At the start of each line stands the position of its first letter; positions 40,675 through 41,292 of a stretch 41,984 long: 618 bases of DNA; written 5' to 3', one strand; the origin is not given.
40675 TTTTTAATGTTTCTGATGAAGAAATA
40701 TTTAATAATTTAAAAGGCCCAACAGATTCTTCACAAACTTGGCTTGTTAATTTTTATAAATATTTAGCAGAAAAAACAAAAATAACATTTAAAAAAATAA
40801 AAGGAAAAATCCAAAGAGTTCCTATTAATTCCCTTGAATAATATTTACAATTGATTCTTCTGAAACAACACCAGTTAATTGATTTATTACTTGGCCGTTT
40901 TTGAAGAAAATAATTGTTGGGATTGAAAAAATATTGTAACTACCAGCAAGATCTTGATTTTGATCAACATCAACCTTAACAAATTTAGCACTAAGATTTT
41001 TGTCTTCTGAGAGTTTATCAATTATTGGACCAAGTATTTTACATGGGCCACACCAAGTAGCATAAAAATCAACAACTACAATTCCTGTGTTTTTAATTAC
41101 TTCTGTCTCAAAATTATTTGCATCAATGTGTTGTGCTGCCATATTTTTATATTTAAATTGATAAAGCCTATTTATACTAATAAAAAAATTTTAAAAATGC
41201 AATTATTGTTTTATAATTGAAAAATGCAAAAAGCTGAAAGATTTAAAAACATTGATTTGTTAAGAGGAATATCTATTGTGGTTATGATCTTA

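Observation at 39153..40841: Operon-internal compact cobalamin riboswitch controlling two uncharacterised ORFs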

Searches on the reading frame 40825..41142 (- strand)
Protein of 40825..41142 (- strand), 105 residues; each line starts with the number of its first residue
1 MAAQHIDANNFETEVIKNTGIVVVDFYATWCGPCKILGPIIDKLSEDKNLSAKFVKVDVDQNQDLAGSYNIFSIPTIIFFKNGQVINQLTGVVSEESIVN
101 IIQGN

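Call 4: search_protein_families(library=pfam, proteins=[window:40825-41142:-], max_evalue=0.01)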
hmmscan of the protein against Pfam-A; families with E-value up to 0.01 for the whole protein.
window:40825-41142:- (105 aa): 12 families
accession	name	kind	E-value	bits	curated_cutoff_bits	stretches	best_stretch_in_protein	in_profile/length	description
PF00085.26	Thioredoxin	-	1.6e-30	105.6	23.5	1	5-103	4-102/103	Thioredoxin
PF13098.12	Thioredoxin_2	-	2.8e-09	37.7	27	1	17-99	3-101/104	Thioredoxin-like domain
PF14595.12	Thioredoxin_9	-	3.6e-06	27.3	25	1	19-83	41-107/129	Thioredoxin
PF13728.12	TraF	-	3.5e-05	24.2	23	1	26-100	136-221/224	F plasmid transfer operon protein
PF13905.12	Thioredoxin_8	-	0.00016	22.4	27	1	21-63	3-47/94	Thioredoxin-like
PF13192.12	Thioredoxin_3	-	0.0002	21.8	24.8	1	29-102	8-75/76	Thioredoxin domain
PF08534.16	Redoxin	-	0.0008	19.7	26.6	1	11-60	21-71/148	Redoxin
PF07449.17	HyaE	-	0.0022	18.5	22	1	54-92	64-102/108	Hydrogenase-1 expression protein HyaE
PF00578.27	AhpC-TSA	-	0.0024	18.2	26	1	7-66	14-74/124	AhpC/TSA family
PF13899.12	Thioredoxin_7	-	0.0025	18.3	27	1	22-80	20-81/83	Thioredoxin-like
PF04756.19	OST3_OST6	-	0.0031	17.4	27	1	31-82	46-104/294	OST3 / OST6 family, transporter family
PF02966.22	DIM1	-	0.0054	17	27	1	18-88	19-89/133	Mitosis protein DIM1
